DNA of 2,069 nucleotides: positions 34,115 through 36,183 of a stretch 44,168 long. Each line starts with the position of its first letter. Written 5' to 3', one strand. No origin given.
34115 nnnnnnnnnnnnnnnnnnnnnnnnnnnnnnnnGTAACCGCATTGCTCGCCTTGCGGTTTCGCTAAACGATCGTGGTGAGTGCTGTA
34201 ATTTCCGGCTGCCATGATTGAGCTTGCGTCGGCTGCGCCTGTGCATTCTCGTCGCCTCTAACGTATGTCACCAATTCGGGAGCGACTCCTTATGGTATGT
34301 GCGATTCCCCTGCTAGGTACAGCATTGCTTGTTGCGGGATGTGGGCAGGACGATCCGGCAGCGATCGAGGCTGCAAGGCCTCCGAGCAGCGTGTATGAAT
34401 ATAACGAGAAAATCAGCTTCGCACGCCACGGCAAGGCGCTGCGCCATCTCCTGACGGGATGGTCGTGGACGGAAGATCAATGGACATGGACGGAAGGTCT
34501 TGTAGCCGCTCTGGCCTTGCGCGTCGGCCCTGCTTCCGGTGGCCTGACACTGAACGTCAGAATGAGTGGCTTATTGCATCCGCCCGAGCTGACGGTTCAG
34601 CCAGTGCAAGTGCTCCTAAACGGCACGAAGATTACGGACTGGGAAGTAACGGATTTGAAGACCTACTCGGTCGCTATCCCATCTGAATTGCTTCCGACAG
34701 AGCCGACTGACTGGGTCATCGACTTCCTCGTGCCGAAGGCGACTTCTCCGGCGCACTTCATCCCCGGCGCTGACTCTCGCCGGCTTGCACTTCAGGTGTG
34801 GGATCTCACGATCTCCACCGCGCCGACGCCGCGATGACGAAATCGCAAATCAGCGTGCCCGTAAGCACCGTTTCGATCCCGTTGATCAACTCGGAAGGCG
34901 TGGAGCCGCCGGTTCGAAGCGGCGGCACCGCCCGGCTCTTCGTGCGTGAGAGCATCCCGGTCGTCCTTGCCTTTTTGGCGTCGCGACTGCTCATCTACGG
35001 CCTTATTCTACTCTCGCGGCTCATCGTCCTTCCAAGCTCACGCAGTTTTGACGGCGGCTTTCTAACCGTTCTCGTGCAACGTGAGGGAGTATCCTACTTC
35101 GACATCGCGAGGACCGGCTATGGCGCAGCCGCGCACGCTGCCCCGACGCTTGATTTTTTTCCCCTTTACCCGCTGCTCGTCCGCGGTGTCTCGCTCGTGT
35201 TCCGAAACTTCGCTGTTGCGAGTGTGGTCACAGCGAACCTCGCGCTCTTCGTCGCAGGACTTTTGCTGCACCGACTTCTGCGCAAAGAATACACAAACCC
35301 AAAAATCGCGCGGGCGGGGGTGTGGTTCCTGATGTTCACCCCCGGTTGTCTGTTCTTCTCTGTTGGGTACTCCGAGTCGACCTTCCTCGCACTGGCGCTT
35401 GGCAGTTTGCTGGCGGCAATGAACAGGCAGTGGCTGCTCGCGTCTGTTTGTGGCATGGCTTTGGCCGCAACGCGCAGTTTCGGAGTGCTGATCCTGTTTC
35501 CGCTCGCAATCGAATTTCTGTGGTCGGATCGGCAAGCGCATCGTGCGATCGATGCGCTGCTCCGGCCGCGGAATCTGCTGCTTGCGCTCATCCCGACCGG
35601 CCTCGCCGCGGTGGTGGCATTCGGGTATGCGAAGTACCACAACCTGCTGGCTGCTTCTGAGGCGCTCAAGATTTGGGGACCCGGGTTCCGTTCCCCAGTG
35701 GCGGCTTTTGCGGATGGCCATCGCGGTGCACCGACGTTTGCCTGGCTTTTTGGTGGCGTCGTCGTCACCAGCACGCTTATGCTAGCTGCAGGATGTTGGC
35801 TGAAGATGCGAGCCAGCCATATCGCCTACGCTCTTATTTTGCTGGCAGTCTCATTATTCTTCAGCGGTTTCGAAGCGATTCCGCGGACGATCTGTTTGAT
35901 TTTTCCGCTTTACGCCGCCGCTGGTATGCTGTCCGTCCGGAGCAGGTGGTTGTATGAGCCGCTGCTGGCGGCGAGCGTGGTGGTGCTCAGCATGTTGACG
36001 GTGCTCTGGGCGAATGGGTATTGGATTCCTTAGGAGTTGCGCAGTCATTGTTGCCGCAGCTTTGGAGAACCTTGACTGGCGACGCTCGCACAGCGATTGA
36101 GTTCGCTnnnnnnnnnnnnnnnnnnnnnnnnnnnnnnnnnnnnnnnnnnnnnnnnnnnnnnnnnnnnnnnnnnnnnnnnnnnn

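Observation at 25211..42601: Iterated GT-C / lipoprotein modules: six GT-C glycosyltransferases, five of them PIG-V-like, in 17 kb, four followed by a cognate lipoprotein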

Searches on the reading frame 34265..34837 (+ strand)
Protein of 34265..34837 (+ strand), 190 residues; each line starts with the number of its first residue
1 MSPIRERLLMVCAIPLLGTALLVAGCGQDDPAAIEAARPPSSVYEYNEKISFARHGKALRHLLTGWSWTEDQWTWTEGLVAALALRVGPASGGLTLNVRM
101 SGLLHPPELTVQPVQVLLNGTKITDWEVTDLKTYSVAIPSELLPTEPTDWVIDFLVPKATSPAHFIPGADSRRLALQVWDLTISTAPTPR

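Call 5: search_protein_families(library=pfam, proteins=[window:34265-34837:+], max_evalue=1)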
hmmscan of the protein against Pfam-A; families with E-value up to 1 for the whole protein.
window:34265-34837:+ (190 aa): 0 families

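Call 9: search_protein_families(library=ncbifam, proteins=[window:34265-34837:+], max_evalue=0.1)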
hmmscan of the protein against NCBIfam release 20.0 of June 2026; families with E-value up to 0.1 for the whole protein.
window:34265-34837:+ (190 aa): 2 families
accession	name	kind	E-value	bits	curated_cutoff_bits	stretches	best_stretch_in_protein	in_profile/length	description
TIGR02164.1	torA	equivalog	0.091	10.8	1465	0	62-139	357-440/824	trimethylamine-N-oxide reductase TorA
NF011682.0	PRK15102.1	equivalog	0.098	10.7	909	0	62-139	361-444/829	trimethylamine-N-oxide reductase TorA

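Call 28: predict_structure(alignment_id=A3)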
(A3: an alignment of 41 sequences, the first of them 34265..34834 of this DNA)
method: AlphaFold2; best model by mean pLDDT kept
length: 190 residues; sequences in the alignment: 41
mean_pLDDT: 87.6   pTM: 0.77
mean pLDDT of the five models: 87.6, 87.5, 87.5, 87.1, 85.9
residues with pLDDT >= 90: 144; 70-90: 6; 50-70: 35; < 50: 5
segments of 3 or more residues with pLDDT < 50: none
pLDDT, mean of each block of 10 residues (from residue 1): 56 54 54 58 95 95 96 98 97 97 97 98 98 98 97 98 97 98 86
secondary structure, 60 per line:
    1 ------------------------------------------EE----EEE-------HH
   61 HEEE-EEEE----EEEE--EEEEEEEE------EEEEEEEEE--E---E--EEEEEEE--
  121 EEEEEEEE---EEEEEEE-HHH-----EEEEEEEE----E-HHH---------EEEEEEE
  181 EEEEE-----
elements in order: E49-51 E62-64 E66-69 E74-77 E80-87 E94-102 E112-118 E121-128 E132-138 E148-155 E174-185

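Call 30: search_protein_representatives(alignment_id=A3)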
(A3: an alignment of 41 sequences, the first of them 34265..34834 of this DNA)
Query: 41 sequences, 189 profile positions. Proteins with E-value up to 0.001 (for the whole library): 9601; up to 1e-10: 4174; up to 1e-30: 476. The best 150 are listed.
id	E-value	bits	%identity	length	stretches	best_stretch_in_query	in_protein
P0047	2.2e-129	445.0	-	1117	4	43-186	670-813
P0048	1.1e-125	432.9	-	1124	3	45-184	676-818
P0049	2.1e-125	432.0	-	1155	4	45-187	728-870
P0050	1.2e-123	426.3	-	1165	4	45-186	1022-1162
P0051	1.9e-104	363.7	-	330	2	41-186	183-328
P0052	3.6e-104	362.7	-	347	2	12-187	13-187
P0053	1.0e-102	358.0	-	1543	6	38-187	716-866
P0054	2.7e-102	356.6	-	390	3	24-183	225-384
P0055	2.8e-101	353.3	-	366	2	16-188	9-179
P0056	1.1e-100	351.4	-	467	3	15-185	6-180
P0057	4.1e-100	349.5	-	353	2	36-186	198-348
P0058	2.3e-99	347.1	-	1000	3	42-187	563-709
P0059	1.3e-95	334.8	-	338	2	15-187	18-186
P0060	1.8e-95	334.4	-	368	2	15-188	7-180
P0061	3.6e-94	330.1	-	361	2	14-187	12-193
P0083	2.1e-67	242.8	-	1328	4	55-186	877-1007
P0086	9.0e-67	240.8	-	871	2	40-187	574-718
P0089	5.1e-66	238.3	-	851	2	43-186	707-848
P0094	3.0e-64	232.5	-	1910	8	45-187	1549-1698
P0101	7.7e-62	224.7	-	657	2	42-186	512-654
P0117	4.8e-59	215.6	-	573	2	48-183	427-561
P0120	1.1e-58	214.5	-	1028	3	41-188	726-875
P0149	4.8e-55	202.5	-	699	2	38-187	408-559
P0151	4.8e-55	202.5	-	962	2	41-186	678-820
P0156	6.0e-54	199.0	-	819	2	43-184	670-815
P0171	6.8e-53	195.5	-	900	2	46-185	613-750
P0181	1.0e-51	191.7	-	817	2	46-184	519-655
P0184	1.7e-51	190.9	-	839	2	42-186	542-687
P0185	2.3e-51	190.5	-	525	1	34-187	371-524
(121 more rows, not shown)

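Call 31: search_protein_families(library=pfam, proteins=[P0047, P0053, P0058, P0086, P0089, P0094, P0101, P0117, P0149, P0185], max_evalue=0.001)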
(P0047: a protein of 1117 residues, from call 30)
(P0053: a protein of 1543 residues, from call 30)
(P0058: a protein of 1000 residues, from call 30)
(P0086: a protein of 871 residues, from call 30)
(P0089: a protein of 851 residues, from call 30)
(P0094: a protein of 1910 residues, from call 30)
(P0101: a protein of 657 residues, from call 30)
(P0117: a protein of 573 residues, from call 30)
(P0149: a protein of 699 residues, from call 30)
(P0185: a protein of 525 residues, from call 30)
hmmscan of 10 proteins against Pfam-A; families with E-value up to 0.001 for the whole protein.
P0047 (1117 aa): 1 family
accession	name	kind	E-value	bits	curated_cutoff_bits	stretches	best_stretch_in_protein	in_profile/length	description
PF03065.20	Glyco_hydro_57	-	4.5e-05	23.3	21.2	0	588-630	231-268/291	Glycosyl hydrolase family 57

P0053 (1543 aa): 1 family
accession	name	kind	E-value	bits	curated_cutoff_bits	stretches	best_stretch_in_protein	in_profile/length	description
PF13364.12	BetaGal_ABD2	-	4.3e-05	24.7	23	0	1442-1507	46-106/112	Beta-galactosidase second all-beta domain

P0058 (1000 aa): 1 family
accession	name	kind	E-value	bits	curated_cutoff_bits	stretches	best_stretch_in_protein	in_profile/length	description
PF00884.28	Sulfatase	-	2.6e-13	50.4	25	1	183-493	1-301/301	Sulfatase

P0086 (871 aa): 1 family
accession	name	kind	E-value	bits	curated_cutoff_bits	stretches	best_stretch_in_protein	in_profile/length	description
PF00884.28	Sulfatase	-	6.6e-14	52.3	25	1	187-447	1-248/301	Sulfatase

P0089 (851 aa): 1 family
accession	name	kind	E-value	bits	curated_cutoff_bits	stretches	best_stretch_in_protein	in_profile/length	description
PF00884.28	Sulfatase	-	1.5e-16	61.1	25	1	185-438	1-248/301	Sulfatase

P0094 (1910 aa): 8 families
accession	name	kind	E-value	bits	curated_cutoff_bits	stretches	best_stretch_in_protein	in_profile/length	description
PF00534.26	Glycos_transf_1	-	8.1e-33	113.8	26.4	2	686-817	3-131/172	Glycosyl transferases group 1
PF13692.12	Glyco_trans_1_4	-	7.5e-28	98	27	2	294-414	3-129/142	Glycosyl transferases group 1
PF20706.3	GT4-conflict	-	9.8e-11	41.7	26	1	354-467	272-367/385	Family 4 Glycosyltransferase in conflict systems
PF16841.11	CBM60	-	6.3e-10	39.8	28.2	1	938-999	1-58/91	Ca-dependent carbohydrate-binding module xylan-binding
PF22895.2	DUF7024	-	9.7e-09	35.7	24.4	0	911-1022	34-139/145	Domain of unknown function (DUF7024)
PF13439.12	Glyco_transf_4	-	1.4e-06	28.9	28.5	0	142-275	72-169/170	Glycosyltransferase Family 4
PF13524.12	Glyco_trans_1_2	-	4.6e-06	27.1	25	0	309-455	4-143/144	Glycosyl transferase-like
PF13579.12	Glyco_trans_4_4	-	0.00017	22.4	29.7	1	129-270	57-157/158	Glycosyl transferase 4-like domain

P0101 (657 aa): 0 families

P0117 (573 aa): 0 families

P0149 (699 aa): 1 family
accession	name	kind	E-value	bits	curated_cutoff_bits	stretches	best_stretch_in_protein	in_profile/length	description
PF00884.28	Sulfatase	-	1.2e-05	25.2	25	1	207-360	142-299/301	Sulfatase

P0185 (525 aa): 0 families
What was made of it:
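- The domain is widespread with non-GT-C partners (calls 30, 31).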

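Call 32: fold_search(model_id=the predicted structure, library=pdb)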
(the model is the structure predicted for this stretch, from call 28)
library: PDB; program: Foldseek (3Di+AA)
matches with E <= 10: 1720; with E <= 0.001: 73
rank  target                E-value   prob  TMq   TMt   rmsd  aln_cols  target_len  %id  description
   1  8j3x_B                6.8e-05  1.00  0.47  0.25   4.2       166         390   11  Crystal structure of CBM6E from Saccharophagus degradans (released 2024-04-24)
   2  2w47_A                6.8e-05  1.00  0.39  0.52   7.9       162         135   14  Clostridium thermocellum CBM35 in complex with delta-4,5- anhydrogalacturonic acid (released 2009-01-27)
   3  8xck_F                8.9e-05  1.00  0.36  0.26  25.7       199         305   12  Closed state of central tail fiber of bacteriophage lambda (released 2024-05-01)
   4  5eiy_B                1.1e-04  1.00  0.41  0.15   6.6       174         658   14  Bacterial cellulose synthase bound to a substrate analogue (released 2016-03-09)
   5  6yg8_B                1.6e-04  1.00  0.39  0.14   6.2       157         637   16  Cryo-EM structure of a BcsB pentamer in the context of an assembled Bcs macrocomplex (released 2021-02-24)
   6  4qb2                  1.6e-04  1.00  0.38  0.53   8.2       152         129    7  Structure of CBM35 in complex with glucuronic acid (released 2014-10-08)
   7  1w0n                  1.7e-04  1.00  0.42  0.61   5.8       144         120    9  Structure of uncomplexed Carbohydrate Binding Domain CBM36 (released 2004-10-27)
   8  7l2z_E                1.7e-04  1.00  0.40  0.14   7.8       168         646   14  Bacterial cellulose synthase BcsB hexamer (released 2021-03-24)
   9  2w1w_A                1.8e-04  1.00  0.41  0.56   6.5       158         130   13  Native structure of a family 35 carbohydrate binding module from Clostridium thermocellum (released 2009-01-20)
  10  9vqm_A                1.9e-04  1.00  0.37  0.11   5.7       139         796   14  Cryo-EM structure of Elapor1WT in tetrameric form (released 2025-07-23)
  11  8j3y_A                2.0e-04  1.00  0.45  0.24   3.9       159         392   12  Crystal structure of CBM6E E168Q in complex with oligosaccharides (released 2024-04-24)
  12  4xup_C                2.1e-04  1.00  0.42  0.49   5.7       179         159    9  Structure of the N-terminal CBM22-1-CBM22-2 tandem domain from Paenibacillus barcinonensis Xyn10C (released 2015-06-03)
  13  5ej1_B                2.1e-04  1.00  0.41  0.15   6.5       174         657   13  Pre-translocation state of bacterial cellulose synthase (released 2016-03-30)
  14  6yg8_D                2.5e-04  1.00  0.44  0.15   8.7       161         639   13  Cryo-EM structure of a BcsB pentamer in the context of an assembled Bcs macrocomplex (released 2021-02-24)
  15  2w3j                  2.5e-04  1.00  0.39  0.51   7.6       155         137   14  Structure of a family 35 carbohydrate binding module from an environmental isolate (released 2009-01-20)
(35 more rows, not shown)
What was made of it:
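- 34265..34837 (+): CBM-like lipoprotein B; its stop overlaps the start of C (ATGA). Foldseek matches CBM6/35/36/22 and BcsB (calls 28, 32).
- On Carbohydrate-binding module (CBM6/35/36/60-like) / DUF7024: The LipoB model (core pLDDT above 95) has top Foldseek hits to CBM6E, CBM35, CBM36, CBM22 and BcsB, at E about 1e-4 and TMq 0.36–0.47 (calls 28, 32).
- CBM6/35/36/22- and BcsB-like β-sandwich model (calls 28, 32). The CBM-like fold (call 32) fits a stand-alone lectin as well as it fits an enzyme accessory. All rows shown are CBMs, BcsB or other β-sandwiches (call 32).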

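Call 45: search_protein_families(library=pfam, proteins=[P0048, P0050, P0120, P0151, P0156, P0171, P0181, P0184, P0083], max_evalue=0.01)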
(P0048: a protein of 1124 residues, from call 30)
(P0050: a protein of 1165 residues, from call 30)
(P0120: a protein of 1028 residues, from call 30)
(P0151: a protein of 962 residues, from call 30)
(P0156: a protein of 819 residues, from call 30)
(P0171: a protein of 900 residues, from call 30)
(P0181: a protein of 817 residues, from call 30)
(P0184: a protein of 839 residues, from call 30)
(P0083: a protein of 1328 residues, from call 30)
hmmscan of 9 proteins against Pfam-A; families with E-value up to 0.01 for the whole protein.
P0048 (1124 aa): 0 families

P0050 (1165 aa): 3 families
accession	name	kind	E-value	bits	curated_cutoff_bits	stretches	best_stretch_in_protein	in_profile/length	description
PF13231.12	PMT_2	-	9.7e-06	26.3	26.1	1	109-262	7-157/160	Dolichyl-phosphate-mannose-protein mannosyltransferase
PF11886.13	TOC159_MAD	-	0.00024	20.6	25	0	1059-1111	193-245/267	Translocase of chloroplast 159/132, membrane anchor domain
PF13364.12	BetaGal_ABD2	-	0.0015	19.7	23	0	648-701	57-105/112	Beta-galactosidase second all-beta domain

P0120 (1028 aa): 0 families

P0151 (962 aa): 0 families

P0156 (819 aa): 1 family
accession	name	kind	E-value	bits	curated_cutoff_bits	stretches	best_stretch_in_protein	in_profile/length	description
PF22895.2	DUF7024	-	0.00091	19.5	24.4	0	633-669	107-144/145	Domain of unknown function (DUF7024)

P0171 (900 aa): 0 families

P0181 (817 aa): 0 families

P0184 (839 aa): 0 families

P0083 (1328 aa): 1 family
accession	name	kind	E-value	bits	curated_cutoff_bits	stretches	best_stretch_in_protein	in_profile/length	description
PF00884.28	Sulfatase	-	8.4e-14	52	25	1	180-498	2-297/301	Sulfatase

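Call 86: search_protein_families(library=pfam, alignment_id=A3, max_evalue=5)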
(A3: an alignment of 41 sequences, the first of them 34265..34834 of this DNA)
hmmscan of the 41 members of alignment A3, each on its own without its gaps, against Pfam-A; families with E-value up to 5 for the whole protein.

A. member 1, window:34265-34834:+ (190 aa): 0 families

B. families by the number of members that match (of 41 scanned): 12 families
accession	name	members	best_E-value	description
PF22895.2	DUF7024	4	0.00015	Domain of unknown function (DUF7024)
PF24382.1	DUF7538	3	0.041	Family of unknown function (DUF7538)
PF13627.12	LptM_cons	2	0.24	LPS-assembly lipoprotein LptM, conserved region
PF24156.1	DUF7407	1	0.0028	Domain of unknown function (DUF7407)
PF20396.3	DUF6689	1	0.033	Family of unknown function (DUF6689)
PF20363.3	DUF6658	1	0.045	Family of unknown function (DUF6658)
PF10476.14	DUF2448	1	0.15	Protein of unknown function C-terminus (DUF2448)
PF12911.12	OppC_N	1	0.16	N-terminal TM domain of oligopeptide transport permease C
PF13364.12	BetaGal_ABD2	1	0.18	Beta-galactosidase second all-beta domain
PF22318.1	DUF6971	1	0.22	Domain of unknown function (DUF6971)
PF00595.29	PDZ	1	0.22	PDZ domain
PF12079.13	DUF3558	1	0.41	Protein of unknown function (DUF3558)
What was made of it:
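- On Carbohydrate-binding module (CBM6/35/36/60-like) / DUF7024: Four of 41 family members hit DUF7024 weakly (call 86).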

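Call 89: find_encoding_contigs(protein=P0050, flank=8000, max_places=2)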
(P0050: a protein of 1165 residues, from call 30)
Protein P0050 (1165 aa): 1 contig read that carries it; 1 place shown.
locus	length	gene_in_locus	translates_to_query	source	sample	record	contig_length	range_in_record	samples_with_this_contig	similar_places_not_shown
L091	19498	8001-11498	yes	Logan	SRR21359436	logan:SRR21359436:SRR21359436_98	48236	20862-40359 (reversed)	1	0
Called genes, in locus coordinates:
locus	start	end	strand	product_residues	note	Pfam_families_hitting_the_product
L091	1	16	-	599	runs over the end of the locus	PF13578:Methyltransf_24 (weak), PF13489:Methyltransf_23, PF02353:CMAS, PF05175:MTS, PF13847:Methyltransf_31, PF08241:Methyltransf_11, PF08242:Methyltransf_12, PF13649:Methyltransf_25, +3 more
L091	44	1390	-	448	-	PF13555:AAA_29 (weak), PF00005:ABC_tran, PF14524:Wzt_C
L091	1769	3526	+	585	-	PF13489:Methyltransf_23, PF07021:MetW, PF08241:Methyltransf_11, PF08242:Methyltransf_12 (weak), PF13649:Methyltransf_25, PF13847:Methyltransf_31 (weak)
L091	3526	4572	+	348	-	PF00534:Glycos_transf_1, PF13692:Glyco_trans_1_4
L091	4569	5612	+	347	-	PF00534:Glycos_transf_1, PF13692:Glyco_trans_1_4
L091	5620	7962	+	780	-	PF13489:Methyltransf_23 (weak), PF08241:Methyltransf_11, PF13649:Methyltransf_25 (weak)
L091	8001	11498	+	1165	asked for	-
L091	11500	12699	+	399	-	PF00535:Glycos_transf_2, PF26629:GT2_TM_C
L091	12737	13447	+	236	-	PF05401:NodS (weak), PF13489:Methyltransf_23, PF07021:MetW (weak), PF13847:Methyltransf_31, PF08241:Methyltransf_11, PF08242:Methyltransf_12, PF13649:Methyltransf_25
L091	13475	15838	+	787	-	-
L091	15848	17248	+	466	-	PF03062:MBOAT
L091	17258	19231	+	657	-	-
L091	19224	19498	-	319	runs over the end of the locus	PF01370:Epimerase, PF02719:Polysacc_synt_2 (faint), PF16363:GDP_Man_Dehyd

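Call 92: search_protein_families(library=pfam, proteins=[L091:13475-15838:+, L091:17258-19231:+, L091:11500-12699:+], max_evalue=0.01)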
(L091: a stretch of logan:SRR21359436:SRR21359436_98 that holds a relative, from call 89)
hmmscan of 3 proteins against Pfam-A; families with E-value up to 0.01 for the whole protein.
L091:13475-15838:+ (787 aa): 0 families

L091:17258-19231:+ (657 aa): 0 families

L091:11500-12699:+ (399 aa): 1 family
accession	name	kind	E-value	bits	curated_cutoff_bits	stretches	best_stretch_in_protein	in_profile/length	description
PF00535.33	Glycos_transf_2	-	2.6e-29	102.8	23.3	1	29-190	1-165/168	Glycosyl transferase family 2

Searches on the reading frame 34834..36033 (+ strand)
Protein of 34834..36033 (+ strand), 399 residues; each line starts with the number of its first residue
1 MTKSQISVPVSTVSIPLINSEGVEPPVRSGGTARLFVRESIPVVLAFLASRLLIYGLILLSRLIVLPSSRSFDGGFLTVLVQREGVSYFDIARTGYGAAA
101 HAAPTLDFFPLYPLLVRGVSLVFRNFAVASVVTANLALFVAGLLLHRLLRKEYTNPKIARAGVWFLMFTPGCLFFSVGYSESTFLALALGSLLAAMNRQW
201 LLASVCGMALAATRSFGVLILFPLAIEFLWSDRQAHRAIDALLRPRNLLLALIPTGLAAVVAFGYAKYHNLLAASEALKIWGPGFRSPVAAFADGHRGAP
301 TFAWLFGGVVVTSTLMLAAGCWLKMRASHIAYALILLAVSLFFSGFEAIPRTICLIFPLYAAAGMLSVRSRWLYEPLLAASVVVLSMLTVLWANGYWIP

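Call 4: search_protein_families(library=pfam, proteins=[window:34834-36033:+], max_evalue=1)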
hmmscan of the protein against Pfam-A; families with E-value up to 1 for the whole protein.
window:34834-36033:+ (399 aa): 3 families
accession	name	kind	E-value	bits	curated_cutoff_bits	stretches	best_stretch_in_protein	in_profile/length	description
PF04188.19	Mannosyl_trans2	-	7.1e-05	22.8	22.4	1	109-221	99-211/443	Mannosyltransferase (PIG-V)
PF19484.4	DUF6020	-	0.0033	16.2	28.3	1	268-338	488-559/604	Family of unknown function (DUF6020)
PF02532.19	PsbI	-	0.52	10.7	27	0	332-346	9-23/36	Photosystem II reaction centre I protein (PSII 4.8 kDa protein)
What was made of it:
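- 34834..36033 (+): PIG-V-like GT-C C. PF04188 scores 22.8 bits (call 4).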
